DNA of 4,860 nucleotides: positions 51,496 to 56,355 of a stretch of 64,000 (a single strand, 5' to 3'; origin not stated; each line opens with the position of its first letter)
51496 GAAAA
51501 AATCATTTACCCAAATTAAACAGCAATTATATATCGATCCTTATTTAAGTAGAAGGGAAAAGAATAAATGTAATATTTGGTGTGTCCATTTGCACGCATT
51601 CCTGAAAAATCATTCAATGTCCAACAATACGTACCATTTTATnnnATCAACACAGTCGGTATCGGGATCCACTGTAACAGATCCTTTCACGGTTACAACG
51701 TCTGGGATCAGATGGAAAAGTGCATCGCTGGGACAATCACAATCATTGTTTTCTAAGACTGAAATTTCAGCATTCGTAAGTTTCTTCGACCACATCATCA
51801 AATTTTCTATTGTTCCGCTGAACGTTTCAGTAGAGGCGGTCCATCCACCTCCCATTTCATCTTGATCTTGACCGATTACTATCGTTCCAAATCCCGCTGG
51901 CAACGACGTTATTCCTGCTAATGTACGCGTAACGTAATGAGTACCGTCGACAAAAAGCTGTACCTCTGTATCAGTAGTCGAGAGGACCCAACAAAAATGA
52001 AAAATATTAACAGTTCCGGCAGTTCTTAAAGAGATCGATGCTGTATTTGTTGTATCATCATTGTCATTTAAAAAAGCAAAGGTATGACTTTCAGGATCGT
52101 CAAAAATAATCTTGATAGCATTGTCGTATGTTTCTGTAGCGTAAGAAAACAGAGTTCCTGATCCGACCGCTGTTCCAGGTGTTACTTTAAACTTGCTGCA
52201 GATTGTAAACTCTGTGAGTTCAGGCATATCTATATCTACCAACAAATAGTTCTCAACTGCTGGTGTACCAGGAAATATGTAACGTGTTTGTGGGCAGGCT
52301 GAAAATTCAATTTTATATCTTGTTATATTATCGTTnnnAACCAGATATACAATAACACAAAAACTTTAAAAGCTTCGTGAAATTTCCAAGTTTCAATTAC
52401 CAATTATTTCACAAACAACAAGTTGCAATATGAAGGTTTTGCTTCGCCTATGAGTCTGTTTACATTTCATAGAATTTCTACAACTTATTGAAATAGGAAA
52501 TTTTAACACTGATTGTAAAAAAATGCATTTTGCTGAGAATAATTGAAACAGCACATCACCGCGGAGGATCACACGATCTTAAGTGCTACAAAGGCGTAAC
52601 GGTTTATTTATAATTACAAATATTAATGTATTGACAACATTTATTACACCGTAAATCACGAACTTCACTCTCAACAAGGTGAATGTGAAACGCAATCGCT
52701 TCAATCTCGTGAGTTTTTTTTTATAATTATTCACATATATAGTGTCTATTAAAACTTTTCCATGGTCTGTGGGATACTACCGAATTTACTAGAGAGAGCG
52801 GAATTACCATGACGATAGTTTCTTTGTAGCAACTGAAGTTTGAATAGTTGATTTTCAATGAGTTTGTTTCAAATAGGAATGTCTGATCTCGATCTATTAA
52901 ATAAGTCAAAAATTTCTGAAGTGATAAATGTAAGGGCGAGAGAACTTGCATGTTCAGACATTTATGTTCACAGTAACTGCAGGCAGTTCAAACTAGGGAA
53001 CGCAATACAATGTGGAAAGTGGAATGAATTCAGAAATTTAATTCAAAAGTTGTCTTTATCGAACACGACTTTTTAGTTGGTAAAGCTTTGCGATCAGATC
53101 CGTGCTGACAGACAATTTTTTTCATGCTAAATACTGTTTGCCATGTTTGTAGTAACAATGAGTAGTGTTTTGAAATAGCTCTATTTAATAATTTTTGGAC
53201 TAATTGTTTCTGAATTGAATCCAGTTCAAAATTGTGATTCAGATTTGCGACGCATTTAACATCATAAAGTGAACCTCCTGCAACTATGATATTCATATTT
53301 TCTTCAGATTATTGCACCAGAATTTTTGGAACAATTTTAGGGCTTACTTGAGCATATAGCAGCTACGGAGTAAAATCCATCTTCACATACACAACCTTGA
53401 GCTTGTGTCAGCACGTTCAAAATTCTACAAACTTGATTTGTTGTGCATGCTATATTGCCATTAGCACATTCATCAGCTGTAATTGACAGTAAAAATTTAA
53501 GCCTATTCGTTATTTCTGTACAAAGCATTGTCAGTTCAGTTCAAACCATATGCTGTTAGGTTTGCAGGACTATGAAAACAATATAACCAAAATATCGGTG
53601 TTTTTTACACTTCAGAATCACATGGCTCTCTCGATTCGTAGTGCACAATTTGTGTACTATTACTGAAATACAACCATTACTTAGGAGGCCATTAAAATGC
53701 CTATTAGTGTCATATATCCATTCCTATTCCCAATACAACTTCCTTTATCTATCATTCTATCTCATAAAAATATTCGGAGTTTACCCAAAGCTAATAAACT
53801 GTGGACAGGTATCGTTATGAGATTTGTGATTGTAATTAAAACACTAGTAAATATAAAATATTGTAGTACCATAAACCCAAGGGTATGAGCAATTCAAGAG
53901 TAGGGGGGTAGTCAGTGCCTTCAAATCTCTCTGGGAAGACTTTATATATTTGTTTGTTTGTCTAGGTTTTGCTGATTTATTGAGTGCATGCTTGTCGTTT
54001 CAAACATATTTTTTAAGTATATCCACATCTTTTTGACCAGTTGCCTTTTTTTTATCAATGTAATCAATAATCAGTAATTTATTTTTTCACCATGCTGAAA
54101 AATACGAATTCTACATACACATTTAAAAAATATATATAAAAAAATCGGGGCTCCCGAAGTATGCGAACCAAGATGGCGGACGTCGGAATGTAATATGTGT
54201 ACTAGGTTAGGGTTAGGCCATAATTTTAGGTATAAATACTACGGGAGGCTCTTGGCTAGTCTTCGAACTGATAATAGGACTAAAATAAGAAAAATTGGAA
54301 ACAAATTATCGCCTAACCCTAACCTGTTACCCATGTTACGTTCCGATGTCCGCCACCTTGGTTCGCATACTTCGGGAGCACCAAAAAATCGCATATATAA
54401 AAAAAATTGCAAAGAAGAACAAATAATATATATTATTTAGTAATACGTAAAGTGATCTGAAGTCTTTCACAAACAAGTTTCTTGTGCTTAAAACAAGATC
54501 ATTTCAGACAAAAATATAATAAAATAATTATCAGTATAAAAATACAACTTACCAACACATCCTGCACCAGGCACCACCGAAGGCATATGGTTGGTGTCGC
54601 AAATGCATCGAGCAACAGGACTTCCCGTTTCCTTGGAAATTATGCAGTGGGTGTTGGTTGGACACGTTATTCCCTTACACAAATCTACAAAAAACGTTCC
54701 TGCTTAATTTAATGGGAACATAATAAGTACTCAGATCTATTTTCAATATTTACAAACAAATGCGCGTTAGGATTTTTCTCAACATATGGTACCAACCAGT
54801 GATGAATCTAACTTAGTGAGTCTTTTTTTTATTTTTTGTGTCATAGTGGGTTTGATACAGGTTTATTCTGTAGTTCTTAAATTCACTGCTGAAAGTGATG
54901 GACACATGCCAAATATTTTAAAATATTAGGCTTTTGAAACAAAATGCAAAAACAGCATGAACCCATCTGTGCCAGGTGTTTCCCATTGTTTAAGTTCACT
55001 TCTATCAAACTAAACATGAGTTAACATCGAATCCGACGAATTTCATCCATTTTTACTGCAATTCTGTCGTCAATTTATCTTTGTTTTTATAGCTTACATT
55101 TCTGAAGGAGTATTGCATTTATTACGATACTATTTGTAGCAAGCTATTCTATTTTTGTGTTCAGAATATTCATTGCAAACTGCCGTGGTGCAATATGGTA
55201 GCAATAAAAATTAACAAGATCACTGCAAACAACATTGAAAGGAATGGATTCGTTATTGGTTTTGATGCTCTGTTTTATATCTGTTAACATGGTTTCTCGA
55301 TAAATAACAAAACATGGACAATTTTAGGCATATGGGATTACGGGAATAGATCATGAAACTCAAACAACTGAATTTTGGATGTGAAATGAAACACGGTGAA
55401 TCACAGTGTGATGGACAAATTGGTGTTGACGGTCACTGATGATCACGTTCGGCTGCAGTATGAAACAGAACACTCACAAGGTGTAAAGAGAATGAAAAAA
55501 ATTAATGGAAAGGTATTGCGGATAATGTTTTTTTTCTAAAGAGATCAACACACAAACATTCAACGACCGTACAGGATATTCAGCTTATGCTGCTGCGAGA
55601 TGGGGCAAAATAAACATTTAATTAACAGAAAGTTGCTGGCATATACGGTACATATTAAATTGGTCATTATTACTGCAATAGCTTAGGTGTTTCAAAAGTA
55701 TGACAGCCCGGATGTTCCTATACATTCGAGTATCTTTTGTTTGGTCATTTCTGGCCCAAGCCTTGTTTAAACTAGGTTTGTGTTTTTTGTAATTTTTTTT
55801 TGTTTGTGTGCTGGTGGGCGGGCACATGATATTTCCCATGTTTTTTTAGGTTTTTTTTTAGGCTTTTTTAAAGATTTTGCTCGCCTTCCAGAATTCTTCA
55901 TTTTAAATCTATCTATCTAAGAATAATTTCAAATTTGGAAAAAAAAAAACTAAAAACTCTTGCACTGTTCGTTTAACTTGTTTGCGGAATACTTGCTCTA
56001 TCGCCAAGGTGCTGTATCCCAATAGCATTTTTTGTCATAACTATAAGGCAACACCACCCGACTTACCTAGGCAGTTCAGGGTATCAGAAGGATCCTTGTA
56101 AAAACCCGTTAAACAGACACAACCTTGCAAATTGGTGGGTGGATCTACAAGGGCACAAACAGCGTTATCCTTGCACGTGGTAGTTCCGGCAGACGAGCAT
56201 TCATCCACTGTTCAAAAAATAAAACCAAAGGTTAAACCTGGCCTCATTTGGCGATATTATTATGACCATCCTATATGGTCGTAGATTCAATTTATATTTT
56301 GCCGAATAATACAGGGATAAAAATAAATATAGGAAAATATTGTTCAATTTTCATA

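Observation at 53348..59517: EGF exon array with two alternating paralogous subtypes, a candidate for exon-skipping diversity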

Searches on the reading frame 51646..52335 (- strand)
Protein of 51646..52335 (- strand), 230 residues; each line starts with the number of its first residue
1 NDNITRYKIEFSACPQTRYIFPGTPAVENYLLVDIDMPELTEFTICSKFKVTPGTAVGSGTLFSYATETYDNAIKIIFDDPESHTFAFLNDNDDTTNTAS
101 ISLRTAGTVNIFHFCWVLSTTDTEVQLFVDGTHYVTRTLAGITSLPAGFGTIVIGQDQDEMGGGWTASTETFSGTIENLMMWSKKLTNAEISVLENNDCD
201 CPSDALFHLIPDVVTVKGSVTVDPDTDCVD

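Call 12: find_homologous_proteins(query=window:51646-52335:-)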
Query seq(230 aa): 245 candidates shared short words with the query, none scored E <= 0.001.

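Call 13: search_protein_families(library=pfam, proteins=[window:51646-52335:-], max_evalue=10)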
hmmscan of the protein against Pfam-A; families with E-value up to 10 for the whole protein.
seq(230 aa): 2 families
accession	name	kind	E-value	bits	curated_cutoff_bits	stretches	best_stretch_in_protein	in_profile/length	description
PF00354.24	Pentaxin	-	2.1e-20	73.7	25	1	31-195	16-167/194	Pentaxin family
PF13385.13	Laminin_G_3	-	5.8e-10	40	27.6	1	40-192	16-151/151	Concanavalin A-like lectin/glucanases superfamily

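Call 32: search_protein_representatives(protein=window:51646-52296:-)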
Query: 217 residues. Proteins with E-value up to 0.001 (for the whole library): 597; up to 1e-10: 81; up to 1e-30: 7. The best 150 are listed.
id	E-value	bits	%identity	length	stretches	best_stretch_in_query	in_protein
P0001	4.2e-138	474.3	98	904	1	1-217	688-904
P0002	1.1e-46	175.5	27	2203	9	22-187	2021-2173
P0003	7.8e-44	166.2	29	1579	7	76-179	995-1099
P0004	5.4e-39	150.4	31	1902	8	85-181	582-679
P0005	1.5e-33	132.5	24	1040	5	6-179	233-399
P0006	6.2e-33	130.6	31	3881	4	7-215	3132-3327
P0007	8.1e-33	130.2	27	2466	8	14-187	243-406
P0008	1.4e-30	122.9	37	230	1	1-209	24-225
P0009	4.8e-28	114.6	32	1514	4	15-186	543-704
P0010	3.2e-27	111.9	37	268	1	1-196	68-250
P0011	5.1e-27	111.2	36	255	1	1-211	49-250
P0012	4.3e-26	108.2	26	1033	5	98-215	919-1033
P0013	5.3e-23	98.1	33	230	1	2-209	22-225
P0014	2.4e-22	95.9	33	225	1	3-215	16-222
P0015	6.2e-22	94.6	38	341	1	3-208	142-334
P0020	2.2e-20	89.5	35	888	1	1-211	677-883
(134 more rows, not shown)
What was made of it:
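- Tried and rejected: The contiguous pentraxin exon was used instead, and it found the gene (call 32).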

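Call 35: list_cluster_members(proteins=[P0001, P0020])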
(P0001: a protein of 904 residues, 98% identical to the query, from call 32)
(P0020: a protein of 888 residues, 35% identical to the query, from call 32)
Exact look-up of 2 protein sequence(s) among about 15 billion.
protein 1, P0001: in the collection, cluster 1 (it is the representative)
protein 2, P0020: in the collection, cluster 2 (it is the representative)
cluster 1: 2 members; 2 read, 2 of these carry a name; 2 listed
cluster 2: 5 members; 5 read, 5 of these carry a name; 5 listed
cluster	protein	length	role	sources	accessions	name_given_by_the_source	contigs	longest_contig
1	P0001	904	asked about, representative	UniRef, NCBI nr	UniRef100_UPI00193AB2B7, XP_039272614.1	uncharacterized protein LOC120346894 n=1 Tax=Styela clava TaxID=7725 RepID=UPI00193AB2B7 | uncharacterized protein LOC120346894 [Styela clava]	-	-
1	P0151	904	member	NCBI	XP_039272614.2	uncharacterized protein LOC120346894 [Styela clava]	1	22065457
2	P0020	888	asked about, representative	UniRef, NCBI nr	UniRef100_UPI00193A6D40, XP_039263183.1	sushi, von Willebrand factor type A, EGF and pentraxin domain-containing protein 1-like ...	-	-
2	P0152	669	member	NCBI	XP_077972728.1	uncharacterized protein LOC120339170 [Styela clava]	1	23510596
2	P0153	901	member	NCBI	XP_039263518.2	uncharacterized protein LOC120339454 [Styela clava]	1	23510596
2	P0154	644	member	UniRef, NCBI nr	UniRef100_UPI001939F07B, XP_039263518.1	neurogenic locus notch homolog protein 1-like n=1 Tax=Styela clava TaxID=7725 ... | neurogenic locus notch homolog protein 1-like [Styela clava]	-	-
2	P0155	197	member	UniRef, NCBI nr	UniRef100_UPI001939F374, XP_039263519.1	alpha-N-acetylgalactosamine-specific lectin-like n=1 Tax=Styela clava TaxID=7725 ... | alpha-N-acetylgalactosamine-specific lectin-like [Styela clava]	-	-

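Call 37: find_encoding_contigs(protein=P0153, flank=3000, max_places=3)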
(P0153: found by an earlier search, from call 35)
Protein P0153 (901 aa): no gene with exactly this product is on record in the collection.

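Call 38: find_encoding_contigs(protein=P0151, flank=3000, max_places=3)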
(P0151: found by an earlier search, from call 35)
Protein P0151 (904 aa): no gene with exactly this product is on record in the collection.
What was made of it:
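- On Alternatively spliced cassette-exon array: No transcriptome resource for Styela clava was reachable. find_encoding_contigs held no record for the protein (call 38).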

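Call 42: search_protein_families(library=pfam, proteins=[P0151, P0153], max_evalue=0.1)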
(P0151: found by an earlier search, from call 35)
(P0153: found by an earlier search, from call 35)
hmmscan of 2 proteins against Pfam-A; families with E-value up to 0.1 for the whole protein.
P0151 (904 aa): 2 families
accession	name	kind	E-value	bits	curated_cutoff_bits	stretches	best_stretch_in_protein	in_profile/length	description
PF00354.24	Pentaxin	-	3.7e-19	69.6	25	1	705-869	16-167/194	Pentaxin family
PF13385.13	Laminin_G_3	-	8.5e-09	36.2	27.6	1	714-866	16-151/151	Concanavalin A-like lectin/glucanases superfamily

P0153 (901 aa): 3 families
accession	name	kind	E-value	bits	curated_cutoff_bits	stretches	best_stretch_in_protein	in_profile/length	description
PF00354.24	Pentaxin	-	7.1e-23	81.8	25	1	695-870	4-170/194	Pentaxin family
PF00059.27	Lectin_C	-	2.5e-14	54.3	22.6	1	80-181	3-106/107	Lectin C-type domain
PF13385.13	Laminin_G_3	-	4.8e-14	53.2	27.6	1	702-864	4-151/151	Concanavalin A-like lectin/glucanases superfamily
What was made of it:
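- On C-type lectin-like domain: Met for the first lectin domain of the collinear paralogue (E 2.5e-14, call 42).
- On SVEP1/polydom: Pfam finds neither in this protein or in the paralogue (call 42).
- Closest known: SVEP1/polydom. Same: It combines EGF-like repeats with a pentraxin domain in an extracellular protein (calls 35, 42).
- Closest known: SVEP1/polydom. Different: Pfam detects no von Willebrand A, sushi/CCP or HYR domains (call 42).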

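Call 59: search_protein_families(library=ncbifam, proteins=[P0151], max_evalue=0.01)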
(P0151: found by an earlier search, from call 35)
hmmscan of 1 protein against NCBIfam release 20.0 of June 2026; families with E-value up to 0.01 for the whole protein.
P0151 (904 aa): 0 families
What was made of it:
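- Tried and rejected: NCBIfam gave no hit (call 59).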

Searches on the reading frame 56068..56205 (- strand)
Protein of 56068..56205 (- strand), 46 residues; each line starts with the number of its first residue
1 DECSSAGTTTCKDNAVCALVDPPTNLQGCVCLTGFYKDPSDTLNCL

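Call 24: search_solved_structures(query=A2, max_evalue=1, show_alignments=2)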
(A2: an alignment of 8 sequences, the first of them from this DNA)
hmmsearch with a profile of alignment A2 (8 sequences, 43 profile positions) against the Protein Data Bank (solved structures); distinct sequences matched with E-value up to 1: 7.
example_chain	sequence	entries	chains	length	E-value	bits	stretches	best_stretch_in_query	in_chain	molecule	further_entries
7s7k_A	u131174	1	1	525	0.023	17.7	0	8-34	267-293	Ephrin type-B receptor 2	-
9tuy_B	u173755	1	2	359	0.32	14.1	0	12-35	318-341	Immunoglobulin gamma-1 heavy chain,Rh5-interacting protein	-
5l2z_L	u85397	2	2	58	0.79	12.8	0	18-42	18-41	Coagulation factor VII (Light Chain)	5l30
1cvw_L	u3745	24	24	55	0.83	12.7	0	18-42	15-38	COAGULATION FACTOR VIIA (LIGHT CHAIN) (DES-GLA) | BLOOD COAGULATION FACTOR VIIA | Factor VII light chain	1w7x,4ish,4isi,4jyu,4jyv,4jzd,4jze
2bz6_L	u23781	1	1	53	0.87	12.7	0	18-42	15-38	BLOOD COAGULATION FACTOR VIIA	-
8trs_D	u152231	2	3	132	0.88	12.7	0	23-38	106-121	Ephrin type-A receptor 2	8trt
1w8b_L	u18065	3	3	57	0.93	12.6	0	18-42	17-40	BLOOD COAGULATION FACTOR VIIA | Coagulation factor VII (light chain)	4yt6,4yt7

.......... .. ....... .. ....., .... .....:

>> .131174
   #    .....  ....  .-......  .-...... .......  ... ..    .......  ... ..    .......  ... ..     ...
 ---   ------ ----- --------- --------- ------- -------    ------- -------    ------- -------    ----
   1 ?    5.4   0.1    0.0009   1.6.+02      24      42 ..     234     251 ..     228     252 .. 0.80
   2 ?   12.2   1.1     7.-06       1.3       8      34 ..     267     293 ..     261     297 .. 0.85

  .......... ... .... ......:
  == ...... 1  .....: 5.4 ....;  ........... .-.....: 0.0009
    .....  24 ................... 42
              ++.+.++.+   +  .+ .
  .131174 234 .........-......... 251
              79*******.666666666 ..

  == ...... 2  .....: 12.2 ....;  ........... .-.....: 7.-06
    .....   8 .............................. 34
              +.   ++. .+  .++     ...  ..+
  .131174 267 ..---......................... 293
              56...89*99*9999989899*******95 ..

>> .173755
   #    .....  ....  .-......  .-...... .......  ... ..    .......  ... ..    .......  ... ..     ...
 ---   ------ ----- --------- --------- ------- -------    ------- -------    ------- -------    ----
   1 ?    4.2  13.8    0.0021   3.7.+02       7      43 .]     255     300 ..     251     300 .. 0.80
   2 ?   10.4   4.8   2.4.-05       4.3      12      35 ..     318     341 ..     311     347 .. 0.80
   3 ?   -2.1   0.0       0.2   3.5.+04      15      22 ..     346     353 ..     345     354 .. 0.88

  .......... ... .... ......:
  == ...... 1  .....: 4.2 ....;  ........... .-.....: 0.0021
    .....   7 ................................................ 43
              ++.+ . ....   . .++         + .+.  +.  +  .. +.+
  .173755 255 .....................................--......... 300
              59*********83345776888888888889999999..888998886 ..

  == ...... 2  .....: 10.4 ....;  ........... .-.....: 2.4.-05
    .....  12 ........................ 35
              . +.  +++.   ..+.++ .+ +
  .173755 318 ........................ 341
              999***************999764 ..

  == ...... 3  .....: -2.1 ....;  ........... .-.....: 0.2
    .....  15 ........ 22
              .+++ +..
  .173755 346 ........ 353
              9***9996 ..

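Call 29: predict_structure(alignment_id=A2)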
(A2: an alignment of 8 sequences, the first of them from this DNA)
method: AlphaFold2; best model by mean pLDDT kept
length: 46 residues; sequences in the alignment: 8
mean_pLDDT: 74.4   pTM: 0.45
mean pLDDT of the five models: 74.4, 65.8, 59.8, 57.9, 55.6
residues with pLDDT >= 90: 0; 70-90: 35; 50-70: 10; < 50: 1
segments of 3 or more residues with pLDDT < 50: none
pLDDT, mean of each block of 10 residues (from residue 1): 56 80 80 82 74
secondary structure, 60 per line:
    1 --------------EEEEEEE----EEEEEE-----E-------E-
elements in order: E15-21 E26-31

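Call 33: fold_search(model_id=the predicted structure, library=pdb)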
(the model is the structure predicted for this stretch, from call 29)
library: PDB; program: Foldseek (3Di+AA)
matches with E <= 10: 58; with E <= 0.001: 0
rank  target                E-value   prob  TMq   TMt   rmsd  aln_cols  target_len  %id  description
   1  10ft_B                3.1e-01  0.72  0.54  0.15   3.1        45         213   33  Cryo-EM structure of receptor tyrosine kinase ROS1 in complex with NELL2 (released 2026-02-25)
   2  9yio_B                4.8e-01  0.66  0.53  0.32   2.0        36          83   30  Crystal structure of 5B3 Fab in complex with PvRipr EGF7-8 (released 2026-02-04)
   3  6pol_B                7.4e-01  0.57  0.56  0.24   3.1        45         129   20  Crystal structure of the human NELL1 EGF1-3-Robo3 FN1 complex (released 2020-05-06)
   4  1gk5_MODEL_1_A        7.9e-01  0.25  0.43  0.41   3.1        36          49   25  Solution Structure the mEGF/TGFalpha44-50 chimeric growth factor (released 2002-08-08)
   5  6phf_G                1.5e+00  0.23  0.48  0.18   4.1        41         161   24  Pfs25 in complex with the human transmission blocking antibody 2587 (released 2019-10-02)
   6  8ezk_A                1.7e+00  0.21  0.49  0.17   4.0        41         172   24  Pfs25 in complex with transmission-reducing antibody AS01-04 (released 2023-08-16)
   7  1z1y_B                2.2e+00  0.15  0.52  0.16   7.1        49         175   33  Crystal structure of Methylated Pvs25, an ookinete protein from Plasmodium vivax (released 2005-12-06)
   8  6phf_E                2.5e+00  0.18  0.50  0.17   3.8        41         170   24  Pfs25 in complex with the human transmission blocking antibody 2587 (released 2019-10-02)
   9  8cde_A                2.5e+00  0.16  0.47  0.05   2.8        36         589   25  PfCyRPA-PfRIPR complex from Plasmodium falciparum bound to antibody Cy.003 (released 2023-10-25)
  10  6d6q_K                2.7e+00  0.07  0.30  0.02   6.4        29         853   28  Human nuclear exosome-MTR4 RNA complex - overall reconstruction (released 2018-06-20)
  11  9nor_B                2.7e+00  0.06  0.29  0.04   8.5        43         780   23  Human sweet taste receptor composed of TAS1R2 and TAS1R3 GPCRs from the combined datasets (released 2025-05-14)
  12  8ezk_B                3.1e+00  0.21  0.51  0.16   1.8        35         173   28  Pfs25 in complex with transmission-reducing antibody AS01-04 (released 2023-08-16)
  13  6b08_A                3.3e+00  0.15  0.50  0.17   4.5        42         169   26  Crystal structure of Pfs25 in complex with the transmission blocking antibody 1276 (released 2017-11-15)
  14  8e1z_A                3.5e+00  0.10  0.44  0.15   8.9        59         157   17  Crystal structure of Plasmodium falciparum ookinete surface antigen Pfs28 (released 2022-11-30)
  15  3gis_X                4.1e+00  0.18  0.57  0.28   2.9        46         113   24  Crystal Structure of Na-free Thrombin in Complex with Thrombomodulin (released 2009-08-18)
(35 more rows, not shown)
